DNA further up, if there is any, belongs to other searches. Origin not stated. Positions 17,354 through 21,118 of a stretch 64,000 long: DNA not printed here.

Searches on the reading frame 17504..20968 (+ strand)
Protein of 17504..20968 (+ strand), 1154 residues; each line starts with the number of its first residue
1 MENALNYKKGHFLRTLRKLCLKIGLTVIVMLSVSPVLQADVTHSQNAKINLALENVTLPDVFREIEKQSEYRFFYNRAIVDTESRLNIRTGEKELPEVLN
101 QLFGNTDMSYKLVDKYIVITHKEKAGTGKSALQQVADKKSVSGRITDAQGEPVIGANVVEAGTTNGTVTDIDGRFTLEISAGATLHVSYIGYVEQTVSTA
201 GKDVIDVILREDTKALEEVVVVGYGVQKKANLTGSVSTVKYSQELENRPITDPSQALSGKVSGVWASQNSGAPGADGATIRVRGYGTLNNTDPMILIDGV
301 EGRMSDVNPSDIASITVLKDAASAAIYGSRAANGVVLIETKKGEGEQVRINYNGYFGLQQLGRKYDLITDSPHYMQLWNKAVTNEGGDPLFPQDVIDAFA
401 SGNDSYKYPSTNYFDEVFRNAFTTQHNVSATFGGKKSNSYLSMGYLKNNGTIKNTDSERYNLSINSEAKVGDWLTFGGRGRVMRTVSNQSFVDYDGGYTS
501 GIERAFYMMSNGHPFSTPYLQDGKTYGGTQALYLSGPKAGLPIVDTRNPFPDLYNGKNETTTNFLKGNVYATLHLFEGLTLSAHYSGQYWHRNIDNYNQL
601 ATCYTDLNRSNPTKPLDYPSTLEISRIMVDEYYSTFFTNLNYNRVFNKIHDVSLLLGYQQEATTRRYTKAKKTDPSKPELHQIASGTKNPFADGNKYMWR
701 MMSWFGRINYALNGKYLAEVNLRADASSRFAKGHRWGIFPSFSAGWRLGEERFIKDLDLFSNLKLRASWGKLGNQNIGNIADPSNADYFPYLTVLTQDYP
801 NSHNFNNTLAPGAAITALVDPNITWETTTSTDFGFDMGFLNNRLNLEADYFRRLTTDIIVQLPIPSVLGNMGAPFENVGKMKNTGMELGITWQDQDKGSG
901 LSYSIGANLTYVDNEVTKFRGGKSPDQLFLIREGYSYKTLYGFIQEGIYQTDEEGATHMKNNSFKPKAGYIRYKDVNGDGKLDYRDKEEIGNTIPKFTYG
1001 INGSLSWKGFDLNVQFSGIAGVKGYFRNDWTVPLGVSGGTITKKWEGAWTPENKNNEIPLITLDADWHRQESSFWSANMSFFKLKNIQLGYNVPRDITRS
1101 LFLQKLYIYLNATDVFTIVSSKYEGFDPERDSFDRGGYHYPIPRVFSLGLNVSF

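Call 12: search_protein_families(library=pfam, proteins=[window:17504-20968:+], max_evalue=0.01)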
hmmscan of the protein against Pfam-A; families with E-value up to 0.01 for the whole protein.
window:17504-20968:+ (1154 aa): 6 families
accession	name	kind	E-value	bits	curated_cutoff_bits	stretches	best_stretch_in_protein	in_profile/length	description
PF00593.30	TonB_dep_Rec_b-barrel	-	7.3e-20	72.7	27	1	525-999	29-414/436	TonB dependent receptor-like, beta-barrel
PF13715.12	CarbopepD_reg_2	-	5.2e-18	65.3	32.2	1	141-221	1-88/88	CarboxypepD_reg-like domain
PF07715.20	Plug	-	3e-17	63.5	23.9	1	229-335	2-107/107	TonB-dependent Receptor Plug Domain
PF13620.12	CarboxypepD_reg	-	2.8e-12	47.3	32.3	1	140-198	1-65/82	Carboxypeptidase regulatory-like domain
PF07660.19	STN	-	1.4e-07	31.6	28.4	1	71-121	1-51/52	Secretin and TonB N terminus short domain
PF15976.11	CooC_C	-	1.2e-05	25.7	29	1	139-185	17-61/93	CS1-pili formation C-terminal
